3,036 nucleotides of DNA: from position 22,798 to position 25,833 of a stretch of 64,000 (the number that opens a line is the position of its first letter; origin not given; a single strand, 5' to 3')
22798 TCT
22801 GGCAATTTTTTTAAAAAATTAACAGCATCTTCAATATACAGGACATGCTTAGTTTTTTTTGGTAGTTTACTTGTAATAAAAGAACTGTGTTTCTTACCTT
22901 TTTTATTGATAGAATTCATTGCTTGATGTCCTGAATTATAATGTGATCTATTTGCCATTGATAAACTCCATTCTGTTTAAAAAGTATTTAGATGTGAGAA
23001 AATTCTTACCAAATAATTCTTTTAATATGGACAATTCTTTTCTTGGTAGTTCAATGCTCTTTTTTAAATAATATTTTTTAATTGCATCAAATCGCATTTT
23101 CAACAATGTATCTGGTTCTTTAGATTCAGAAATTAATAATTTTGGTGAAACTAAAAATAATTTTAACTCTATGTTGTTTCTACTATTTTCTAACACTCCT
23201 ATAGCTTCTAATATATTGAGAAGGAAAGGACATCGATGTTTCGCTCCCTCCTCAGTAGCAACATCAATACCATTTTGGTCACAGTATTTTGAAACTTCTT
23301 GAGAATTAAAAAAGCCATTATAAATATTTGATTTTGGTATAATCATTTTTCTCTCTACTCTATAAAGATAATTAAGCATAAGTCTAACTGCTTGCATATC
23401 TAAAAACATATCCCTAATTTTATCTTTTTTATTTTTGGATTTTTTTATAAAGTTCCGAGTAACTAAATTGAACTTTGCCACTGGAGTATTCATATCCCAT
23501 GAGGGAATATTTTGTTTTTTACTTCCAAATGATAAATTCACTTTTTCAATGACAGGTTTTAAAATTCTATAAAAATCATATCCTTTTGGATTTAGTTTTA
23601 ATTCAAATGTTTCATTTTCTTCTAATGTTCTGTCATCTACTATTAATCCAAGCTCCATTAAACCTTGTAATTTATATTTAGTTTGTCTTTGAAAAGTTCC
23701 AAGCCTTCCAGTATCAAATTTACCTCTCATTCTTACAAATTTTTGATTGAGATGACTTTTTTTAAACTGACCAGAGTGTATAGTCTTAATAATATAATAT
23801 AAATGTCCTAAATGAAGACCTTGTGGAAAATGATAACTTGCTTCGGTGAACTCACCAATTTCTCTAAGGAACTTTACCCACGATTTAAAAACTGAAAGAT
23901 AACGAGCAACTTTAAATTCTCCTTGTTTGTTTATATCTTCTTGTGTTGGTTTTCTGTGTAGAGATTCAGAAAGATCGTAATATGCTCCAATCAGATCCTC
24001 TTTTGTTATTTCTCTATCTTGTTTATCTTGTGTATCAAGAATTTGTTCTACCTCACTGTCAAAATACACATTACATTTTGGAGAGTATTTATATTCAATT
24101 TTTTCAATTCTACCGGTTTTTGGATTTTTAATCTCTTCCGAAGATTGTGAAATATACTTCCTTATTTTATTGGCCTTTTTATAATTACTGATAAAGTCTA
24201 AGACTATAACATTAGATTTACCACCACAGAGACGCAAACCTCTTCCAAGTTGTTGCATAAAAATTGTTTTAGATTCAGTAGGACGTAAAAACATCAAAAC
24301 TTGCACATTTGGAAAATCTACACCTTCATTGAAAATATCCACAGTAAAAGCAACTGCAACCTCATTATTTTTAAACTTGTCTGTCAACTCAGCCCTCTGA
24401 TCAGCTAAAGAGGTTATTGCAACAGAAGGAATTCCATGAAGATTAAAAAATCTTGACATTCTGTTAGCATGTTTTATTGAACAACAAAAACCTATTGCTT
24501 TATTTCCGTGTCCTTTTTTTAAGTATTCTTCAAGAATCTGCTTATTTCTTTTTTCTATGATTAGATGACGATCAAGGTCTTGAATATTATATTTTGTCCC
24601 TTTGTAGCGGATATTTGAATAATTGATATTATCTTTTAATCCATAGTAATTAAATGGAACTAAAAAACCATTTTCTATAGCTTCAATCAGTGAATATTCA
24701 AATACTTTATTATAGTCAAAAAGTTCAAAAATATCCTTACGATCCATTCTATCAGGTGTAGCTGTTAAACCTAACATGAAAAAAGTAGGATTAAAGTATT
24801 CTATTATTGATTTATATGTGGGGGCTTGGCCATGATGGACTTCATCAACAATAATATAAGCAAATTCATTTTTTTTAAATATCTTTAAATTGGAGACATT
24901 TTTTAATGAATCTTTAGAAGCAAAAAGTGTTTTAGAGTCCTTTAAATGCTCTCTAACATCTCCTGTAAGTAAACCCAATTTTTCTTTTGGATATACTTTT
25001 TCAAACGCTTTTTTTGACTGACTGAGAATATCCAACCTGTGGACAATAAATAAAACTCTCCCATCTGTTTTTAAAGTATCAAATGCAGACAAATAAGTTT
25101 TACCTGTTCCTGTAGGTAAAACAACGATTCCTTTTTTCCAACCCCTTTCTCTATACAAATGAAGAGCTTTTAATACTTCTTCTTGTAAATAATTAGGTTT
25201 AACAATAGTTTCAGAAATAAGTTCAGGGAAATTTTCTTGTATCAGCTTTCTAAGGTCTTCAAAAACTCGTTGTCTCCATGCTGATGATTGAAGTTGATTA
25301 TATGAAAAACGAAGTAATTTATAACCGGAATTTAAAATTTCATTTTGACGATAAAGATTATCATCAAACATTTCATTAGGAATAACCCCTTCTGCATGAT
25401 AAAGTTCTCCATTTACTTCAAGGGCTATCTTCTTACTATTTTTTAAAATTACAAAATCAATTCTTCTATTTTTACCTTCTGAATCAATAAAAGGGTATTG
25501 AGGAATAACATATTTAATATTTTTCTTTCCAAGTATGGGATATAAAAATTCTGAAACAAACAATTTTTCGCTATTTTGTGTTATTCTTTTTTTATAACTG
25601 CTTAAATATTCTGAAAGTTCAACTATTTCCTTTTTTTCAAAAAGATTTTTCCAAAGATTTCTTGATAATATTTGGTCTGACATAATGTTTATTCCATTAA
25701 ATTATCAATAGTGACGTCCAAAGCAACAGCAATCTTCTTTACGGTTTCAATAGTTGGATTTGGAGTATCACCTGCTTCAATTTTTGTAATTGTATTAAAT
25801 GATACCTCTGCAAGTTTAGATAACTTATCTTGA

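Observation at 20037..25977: Four-gene operon (XRE HTH, nuclease-SF2 helicase, short methyltransferase, OLD nuclease): candidate composite defence module that matches no named system I know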

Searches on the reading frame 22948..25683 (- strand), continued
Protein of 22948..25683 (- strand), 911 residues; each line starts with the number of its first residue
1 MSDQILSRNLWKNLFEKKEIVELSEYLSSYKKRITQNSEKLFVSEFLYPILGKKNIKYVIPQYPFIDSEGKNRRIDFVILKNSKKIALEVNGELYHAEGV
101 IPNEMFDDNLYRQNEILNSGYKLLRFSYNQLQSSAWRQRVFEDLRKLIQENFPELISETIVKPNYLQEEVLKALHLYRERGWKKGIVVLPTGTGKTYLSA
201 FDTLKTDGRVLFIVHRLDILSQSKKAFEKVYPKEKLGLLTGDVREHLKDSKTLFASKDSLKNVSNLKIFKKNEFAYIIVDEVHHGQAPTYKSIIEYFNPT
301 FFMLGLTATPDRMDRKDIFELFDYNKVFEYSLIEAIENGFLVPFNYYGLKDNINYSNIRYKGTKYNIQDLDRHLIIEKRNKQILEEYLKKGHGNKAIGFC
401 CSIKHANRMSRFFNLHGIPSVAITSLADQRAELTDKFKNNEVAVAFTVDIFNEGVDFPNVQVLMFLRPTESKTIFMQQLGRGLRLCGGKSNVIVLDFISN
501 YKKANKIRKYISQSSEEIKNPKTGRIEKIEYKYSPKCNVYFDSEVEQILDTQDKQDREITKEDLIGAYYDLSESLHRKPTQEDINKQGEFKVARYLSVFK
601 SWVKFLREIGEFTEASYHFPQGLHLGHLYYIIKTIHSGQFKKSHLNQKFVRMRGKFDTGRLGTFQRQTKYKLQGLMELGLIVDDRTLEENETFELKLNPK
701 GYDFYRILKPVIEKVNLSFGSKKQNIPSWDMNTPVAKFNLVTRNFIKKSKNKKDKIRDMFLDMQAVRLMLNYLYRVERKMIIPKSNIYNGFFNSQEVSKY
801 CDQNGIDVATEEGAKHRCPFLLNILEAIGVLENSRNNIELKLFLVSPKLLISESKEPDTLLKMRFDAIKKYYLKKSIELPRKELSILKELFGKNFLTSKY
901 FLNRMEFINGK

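Call 78: search_protein_families(library=pfam, proteins=[L044:1418-4024:+, L044:3999-5027:-, L044:4981-6564:-, L044:44-898:+, L046:150-2717:+, L046:2668-3693:-, L046:3681-5264:-], max_evalue=0.001)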
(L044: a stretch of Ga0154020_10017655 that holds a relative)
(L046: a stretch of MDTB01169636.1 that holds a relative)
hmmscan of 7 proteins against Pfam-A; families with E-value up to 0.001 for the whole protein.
L044:1418-4024:+ (868 aa): 3 families
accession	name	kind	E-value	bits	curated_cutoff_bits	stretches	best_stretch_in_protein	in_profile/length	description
PF04851.21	ResIII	-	5.4e-36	124.4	22.5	1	146-298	2-164/164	Type III restriction enzyme, res subunit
PF00271.37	Helicase_C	-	1.8e-11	44.7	23.5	1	371-481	7-109/110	Helicase conserved C-terminal domain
PF18766.7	SWI2_SNF2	-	5e-10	39.8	26.7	1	161-338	12-196/221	SWI2/SNF2 ATPase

L044:3999-5027:- (342 aa): 1 family
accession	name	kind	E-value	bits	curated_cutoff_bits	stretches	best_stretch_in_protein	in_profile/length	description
PF00145.23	DNA_methylase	-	1.9e-77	261.3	22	1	15-337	1-324/324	C-5 cytosine-specific DNA methylase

L044:4981-6564:- (527 aa): 6 families
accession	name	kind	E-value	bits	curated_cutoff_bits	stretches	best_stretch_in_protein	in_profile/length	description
PF01555.25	N6_N4_Mtase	-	2.8e-22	80.2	26.7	2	20-84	159-220/221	DNA methylase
PF01170.24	UPF0020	-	3e-08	34.1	22.3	1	44-89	27-71/197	RMKL-like, methyltransferase domain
PF03602.21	Cons_hypoth95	-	6.5e-07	29.6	24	0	45-114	41-107/182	Conserved hypothetical protein 95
PF02086.21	MethyltransfD12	-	2.3e-06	28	22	1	33-174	7-145/253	D12 class N6 adenine-specific DNA methyltransferase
PF09579.15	Spore_YtfJ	-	0.00067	20.3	25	0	68-110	38-79/81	Sporulation protein YtfJ (Spore_YtfJ)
PF09445.16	Methyltransf_15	-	0.00092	19.3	22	0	48-84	3-39/165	RNA cap guanine-N2 methyltransferase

L044:44-898:+ (284 aa): 1 family
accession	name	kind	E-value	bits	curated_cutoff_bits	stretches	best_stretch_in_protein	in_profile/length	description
PF06008.19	Laminin_I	-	2.2e-05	24.7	34.6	1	4-112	10-117/259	Laminin Domain I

L046:150-2717:+ (855 aa): 4 families
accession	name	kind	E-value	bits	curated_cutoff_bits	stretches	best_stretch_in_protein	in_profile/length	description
PF04851.21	ResIII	-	2.6e-35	122.2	22.5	1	149-298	4-164/164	Type III restriction enzyme, res subunit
PF00271.37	Helicase_C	-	7.5e-11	42.7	23.5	1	368-472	5-109/110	Helicase conserved C-terminal domain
PF18766.7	SWI2_SNF2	-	1.2e-09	38.6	26.7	1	158-317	11-177/221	SWI2/SNF2 ATPase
PF00270.35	DEAD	-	3.2e-08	33.9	26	1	151-297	2-161/167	DEAD/DEAH box helicase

L046:2668-3693:- (341 aa): 1 family
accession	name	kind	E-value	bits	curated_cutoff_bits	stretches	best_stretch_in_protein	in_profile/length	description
PF00145.23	DNA_methylase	-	2e-72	244.8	22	1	6-327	1-323/324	C-5 cytosine-specific DNA methylase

L046:3681-5264:- (527 aa): 5 families
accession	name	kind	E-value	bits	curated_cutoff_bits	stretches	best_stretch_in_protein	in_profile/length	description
PF01555.25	N6_N4_Mtase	-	3.1e-22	80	26.7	2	28-83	160-215/221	DNA methylase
PF01170.24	UPF0020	-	3.6e-08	33.8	22.3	0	284-329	91-135/197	RMKL-like, methyltransferase domain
PF03602.21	Cons_hypoth95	-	5.6e-07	29.8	24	0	281-330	76-128/182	Conserved hypothetical protein 95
PF02086.21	MethyltransfD12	-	0.00024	21.4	22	1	37-116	7-75/253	D12 class N6 adenine-specific DNA methyltransferase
PF13847.12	Methyltransf_31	-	0.00033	20.8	27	0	284-415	43-130/145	Methyltransferase domain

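Call 86: search_dna_similar(query=window:22948-25683:-, collection=phages, mode=protein, max_rows=8)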
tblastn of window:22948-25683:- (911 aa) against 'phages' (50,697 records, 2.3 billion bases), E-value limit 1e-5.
Records with a match: 2077; places in all: 2081; records where one place covers at least 80% of the query: 0.
Best place of each record, by identity: <60% 2077.
By first word of the organism name: Mycobacterium 507; Streptococcus 262; Vibrio 200; Escherichia 111; Pseudomonas 100; Klebsiella 96; Salmonella 62; Stx2a-converting 62; Brucella 40; Xanthomonas 33; and 99 more.
By host as written in the record: Mycobacterium smegmatis mc2 155 366; - 294; Streptococcus thermophilus 102; Mycobacterium smegmatis mc#155 80; Klebsiella pneumoniae 55; Escherichia coli 35; Pseudomonas aeruginosa 33; Vibrio lentus 25; and 531 more.
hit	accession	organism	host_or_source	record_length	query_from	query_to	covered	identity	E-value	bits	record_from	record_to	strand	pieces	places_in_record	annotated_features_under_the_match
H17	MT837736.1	Bacteriophage sp.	human fecal samples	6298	148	606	50%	33.8%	1e-51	203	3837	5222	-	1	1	record has no annotation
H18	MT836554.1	Bacteriophage sp.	human fecal samples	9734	161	638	52%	31.9%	5e-50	198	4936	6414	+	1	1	record has no annotation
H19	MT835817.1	Bacteriophage sp.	human fecal samples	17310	167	613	49%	32.5%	1e-47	191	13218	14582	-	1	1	record has no annotation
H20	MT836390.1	Bacteriophage sp.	human fecal samples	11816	156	507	39%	40.3%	1e-59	228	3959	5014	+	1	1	record has no annotation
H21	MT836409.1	Bacteriophage sp.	human fecal samples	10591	161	610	49%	31.2%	4e-51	202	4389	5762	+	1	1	record has no annotation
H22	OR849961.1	Staphylococcus phage SA 1298 Kay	Staphylococcus aureus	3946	161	502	38%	40.5%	1e-57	221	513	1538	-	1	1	record has no annotation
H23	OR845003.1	Staphylococcus phage SA 1306 Kay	Staphylococcus aureus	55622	161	502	38%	40.5%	3e-57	221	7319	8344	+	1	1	record has no annotation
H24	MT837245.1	Bacteriophage sp.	human fecal samples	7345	161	503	38%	38.2%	6e-52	204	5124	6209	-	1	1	record has no annotation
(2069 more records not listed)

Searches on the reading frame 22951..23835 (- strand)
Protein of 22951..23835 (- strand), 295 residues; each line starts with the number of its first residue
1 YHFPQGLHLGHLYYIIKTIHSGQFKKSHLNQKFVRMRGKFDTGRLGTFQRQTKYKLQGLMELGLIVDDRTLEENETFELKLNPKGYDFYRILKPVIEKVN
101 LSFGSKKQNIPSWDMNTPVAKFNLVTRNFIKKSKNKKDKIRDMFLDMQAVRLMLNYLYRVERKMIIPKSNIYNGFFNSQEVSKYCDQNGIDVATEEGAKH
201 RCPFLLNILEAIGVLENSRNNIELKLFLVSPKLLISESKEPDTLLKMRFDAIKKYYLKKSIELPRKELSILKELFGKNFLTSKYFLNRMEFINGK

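Call 93: search_protein_representatives(protein=window:22951-23835:-)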
Query: 295 residues. Proteins with E-value up to 0.001 (for the whole library): 105; up to 1e-10: 88; up to 1e-30: 34. The best 105 are listed.
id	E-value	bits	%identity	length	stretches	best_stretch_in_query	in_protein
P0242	1.8e-86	306.2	47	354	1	1-292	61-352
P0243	8.5e-74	264.6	44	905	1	1-289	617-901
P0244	1.3e-71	257.5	47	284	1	9-290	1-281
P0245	2.1e-63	230.5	47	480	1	1-222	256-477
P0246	3.4e-62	226.6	44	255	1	41-291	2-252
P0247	6.4e-58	212.5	37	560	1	1-293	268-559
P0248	7.6e-56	205.7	40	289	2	1-234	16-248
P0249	7.7e-56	205.7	45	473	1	1-224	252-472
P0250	3.3e-54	200.4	37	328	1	1-286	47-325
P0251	1.7e-53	198.0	42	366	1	1-225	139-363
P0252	2.6e-53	197.4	49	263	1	60-291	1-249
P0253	3.4e-53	197.0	44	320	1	1-291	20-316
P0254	5.0e-52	193.2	36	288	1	7-292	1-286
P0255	2.0e-51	191.2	37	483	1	1-292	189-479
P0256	1.0e-48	182.4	36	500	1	1-290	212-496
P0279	7.5e-29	117.2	31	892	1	1-293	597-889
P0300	3.3e-18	82.2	27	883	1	3-290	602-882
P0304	2.6e-17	79.3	31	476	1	1-286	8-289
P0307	3.2e-16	75.7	28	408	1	1-228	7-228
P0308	6.9e-16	74.6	28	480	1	1-278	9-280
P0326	5.6e-12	61.8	29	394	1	3-217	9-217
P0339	3.9e-07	45.9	27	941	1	3-224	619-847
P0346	2.5e-04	36.7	35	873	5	175-214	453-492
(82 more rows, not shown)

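Call 94: search_protein_families(library=pfam, proteins=[P0304, P0307, P0308, P0326, P0339, P0300, P0279, P0346], max_evalue=0.001)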
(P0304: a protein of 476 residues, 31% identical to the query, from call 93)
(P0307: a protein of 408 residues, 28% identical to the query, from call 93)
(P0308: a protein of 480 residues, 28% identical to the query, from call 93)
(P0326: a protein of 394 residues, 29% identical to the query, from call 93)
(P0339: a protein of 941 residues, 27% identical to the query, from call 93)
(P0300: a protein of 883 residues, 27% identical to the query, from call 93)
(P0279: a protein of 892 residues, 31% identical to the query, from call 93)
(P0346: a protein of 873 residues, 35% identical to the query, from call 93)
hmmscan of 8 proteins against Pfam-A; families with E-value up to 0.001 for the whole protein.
P0304 (476 aa): 1 family
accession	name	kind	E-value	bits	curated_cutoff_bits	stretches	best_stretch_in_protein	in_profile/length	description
PF01844.29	HNH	-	7e-05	23.3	21.4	1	381-424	1-43/47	HNH endonuclease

P0307 (408 aa): 3 families
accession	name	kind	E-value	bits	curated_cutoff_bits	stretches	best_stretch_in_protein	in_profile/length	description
PF01844.29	HNH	-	8.7e-13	48.6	21.4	1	317-366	1-46/47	HNH endonuclease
PF14279.12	HNH_5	-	1.8e-05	25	27.5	1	335-364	14-43/56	HNH endonuclease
PF13391.12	HNH_2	-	0.00079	19.7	21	0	328-363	5-57/66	HNH endonuclease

P0308 (480 aa): 1 family
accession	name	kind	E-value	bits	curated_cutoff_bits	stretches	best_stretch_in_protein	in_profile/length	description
PF01844.29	HNH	-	0.00063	20.3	21.4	0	387-435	1-45/47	HNH endonuclease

P0326 (394 aa): 2 families
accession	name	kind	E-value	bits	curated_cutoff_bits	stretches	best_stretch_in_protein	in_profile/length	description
PF01844.29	HNH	-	0.00017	22.1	21.4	1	307-359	1-44/47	HNH endonuclease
PF02319.26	E2F_TDP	-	0.00049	20.2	25.7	0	79-98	29-48/65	E2F/DP family winged-helix DNA-binding domain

P0339 (941 aa): 5 families
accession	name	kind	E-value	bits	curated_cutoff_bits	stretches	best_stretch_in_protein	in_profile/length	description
PF04851.21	ResIII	-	8.3e-28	97.8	22.5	1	141-304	2-164/164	Type III restriction enzyme, res subunit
PF00271.37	Helicase_C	-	1.5e-15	57.8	23.5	1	375-479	6-109/110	Helicase conserved C-terminal domain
PF18766.7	SWI2_SNF2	-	3.8e-11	43.5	26.7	1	173-346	28-198/221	SWI2/SNF2 ATPase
PF00270.35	DEAD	-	3.5e-10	40.3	26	1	145-303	2-161/167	DEAD/DEAH box helicase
PF18780.6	HNH_repeat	-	1.8e-07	31.8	26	1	558-606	4-49/54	Homing endonuclease associated repeat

P0300 (883 aa): 5 families
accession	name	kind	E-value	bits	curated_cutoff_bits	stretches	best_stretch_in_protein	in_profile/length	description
PF04851.21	ResIII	-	8.6e-37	127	22.5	1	144-296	2-164/164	Type III restriction enzyme, res subunit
PF00271.37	Helicase_C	-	6.4e-12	46.1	23.5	1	370-469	9-109/110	Helicase conserved C-terminal domain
PF00270.35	DEAD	-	1.1e-11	45.2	26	1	147-298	1-163/167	DEAD/DEAH box helicase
PF18780.6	HNH_repeat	-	1.5e-06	28.9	26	1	545-593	4-52/54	Homing endonuclease associated repeat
PF18766.7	SWI2_SNF2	-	5.7e-06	26.6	26.7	1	154-339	10-199/221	SWI2/SNF2 ATPase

P0279 (892 aa): 7 families
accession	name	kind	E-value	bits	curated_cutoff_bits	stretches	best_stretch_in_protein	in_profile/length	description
PF04851.21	ResIII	-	1.1e-31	110.5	22.5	1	144-290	4-164/164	Type III restriction enzyme, res subunit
PF00271.37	Helicase_C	-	2.2e-16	60.5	23.5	1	367-465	11-109/110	Helicase conserved C-terminal domain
PF18780.6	HNH_repeat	-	2.3e-11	44.3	26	1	540-590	2-52/54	Homing endonuclease associated repeat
PF18741.7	MTES_1575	-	2.7e-05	24.6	38.2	1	52-125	25-96/96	REase_MTES_1575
PF13307.12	Helicase_C_2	-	0.00013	22.4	25.3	0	372-441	10-84/170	Helicase C-terminal domain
PF00270.35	DEAD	-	0.00038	20.7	26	0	150-289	6-161/167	DEAD/DEAH box helicase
PF04480.18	DUF559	-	0.00062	20.1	20.6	0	54-125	46-108/109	Protein of unknown function (DUF559)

P0346 (873 aa): 2 families
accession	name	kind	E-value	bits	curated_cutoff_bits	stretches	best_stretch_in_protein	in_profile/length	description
PF15787.11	DUF4704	-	2.3e-09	37.1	22.9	0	706-727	26-47/486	Neurobeachin/BDCP, DUF4704 alpha solenoid region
PF20048.4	DUF6450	-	3.3e-06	27.3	25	0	640-668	7-35/68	Domain of unknown function (DUF6450)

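Call 95: find_encoding_contigs(protein=P0307, flank=5000, max_places=3)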
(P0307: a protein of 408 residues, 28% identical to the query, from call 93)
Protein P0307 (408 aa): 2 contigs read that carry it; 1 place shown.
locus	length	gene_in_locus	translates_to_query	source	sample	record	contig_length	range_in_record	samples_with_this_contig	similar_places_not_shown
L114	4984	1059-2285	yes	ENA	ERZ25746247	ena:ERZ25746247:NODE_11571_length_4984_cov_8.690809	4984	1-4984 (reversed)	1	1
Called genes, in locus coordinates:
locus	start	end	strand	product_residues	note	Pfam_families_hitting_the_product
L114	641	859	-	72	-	-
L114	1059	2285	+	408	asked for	PF01844:HNH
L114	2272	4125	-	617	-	PF01555:N6_N4_Mtase, PF01170:UPF0020 (faint), PF08241:Methyltransf_11 (faint), PF13649:Methyltransf_25 (faint)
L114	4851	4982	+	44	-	?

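Call 96: find_encoding_contigs(protein=P0304, flank=5000, max_places=3)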
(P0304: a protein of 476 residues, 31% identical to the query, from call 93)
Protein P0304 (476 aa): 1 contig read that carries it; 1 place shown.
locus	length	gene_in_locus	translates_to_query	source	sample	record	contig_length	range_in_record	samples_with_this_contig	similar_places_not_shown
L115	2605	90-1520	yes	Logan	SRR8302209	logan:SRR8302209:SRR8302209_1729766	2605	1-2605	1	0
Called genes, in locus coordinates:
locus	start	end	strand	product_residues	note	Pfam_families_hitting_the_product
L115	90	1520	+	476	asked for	-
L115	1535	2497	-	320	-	PF01555:N6_N4_Mtase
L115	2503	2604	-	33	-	?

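Call 99: find_encoding_contigs(protein=P0308, flank=5000, max_places=3)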
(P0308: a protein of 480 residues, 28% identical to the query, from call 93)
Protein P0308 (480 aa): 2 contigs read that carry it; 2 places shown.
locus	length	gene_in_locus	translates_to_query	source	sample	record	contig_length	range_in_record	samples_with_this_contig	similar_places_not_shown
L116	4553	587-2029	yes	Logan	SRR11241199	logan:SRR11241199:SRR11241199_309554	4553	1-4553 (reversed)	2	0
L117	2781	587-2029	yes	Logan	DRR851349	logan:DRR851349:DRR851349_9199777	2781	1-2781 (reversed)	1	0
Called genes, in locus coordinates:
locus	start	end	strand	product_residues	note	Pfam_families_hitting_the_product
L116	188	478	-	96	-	-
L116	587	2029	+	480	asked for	-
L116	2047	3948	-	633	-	PF01555:N6_N4_Mtase (faint)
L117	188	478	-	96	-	-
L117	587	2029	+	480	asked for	-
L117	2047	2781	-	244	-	?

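Call 100: find_encoding_contigs(protein=P0326, flank=5000, max_places=3)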
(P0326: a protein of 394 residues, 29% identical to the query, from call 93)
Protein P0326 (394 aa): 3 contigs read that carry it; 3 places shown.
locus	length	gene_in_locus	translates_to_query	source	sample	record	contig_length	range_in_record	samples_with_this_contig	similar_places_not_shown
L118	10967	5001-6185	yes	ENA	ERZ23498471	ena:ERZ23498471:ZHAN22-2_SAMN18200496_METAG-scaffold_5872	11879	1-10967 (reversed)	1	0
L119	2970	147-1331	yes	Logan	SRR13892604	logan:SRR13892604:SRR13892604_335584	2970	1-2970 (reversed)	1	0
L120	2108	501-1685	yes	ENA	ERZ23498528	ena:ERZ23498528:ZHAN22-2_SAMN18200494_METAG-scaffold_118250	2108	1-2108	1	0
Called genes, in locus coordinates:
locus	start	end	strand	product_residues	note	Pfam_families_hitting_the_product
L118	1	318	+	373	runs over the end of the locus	PF00589:Phage_integrase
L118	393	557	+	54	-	-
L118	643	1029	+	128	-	-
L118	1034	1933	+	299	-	-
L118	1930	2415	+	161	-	PF00239:Resolvase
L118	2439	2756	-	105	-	-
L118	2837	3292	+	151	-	-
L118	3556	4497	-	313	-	PF03602:Cons_hypoth95 (faint), PF01555:N6_N4_Mtase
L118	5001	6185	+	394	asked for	-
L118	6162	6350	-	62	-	-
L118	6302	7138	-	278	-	PF02963:EcoRI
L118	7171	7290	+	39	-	-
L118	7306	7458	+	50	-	-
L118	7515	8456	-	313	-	PF01351:RNase_HII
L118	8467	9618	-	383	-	PF15935:RnlA_toxin (faint), PF19034:RnlA-toxin_DBD (weak)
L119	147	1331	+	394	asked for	-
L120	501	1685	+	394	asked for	-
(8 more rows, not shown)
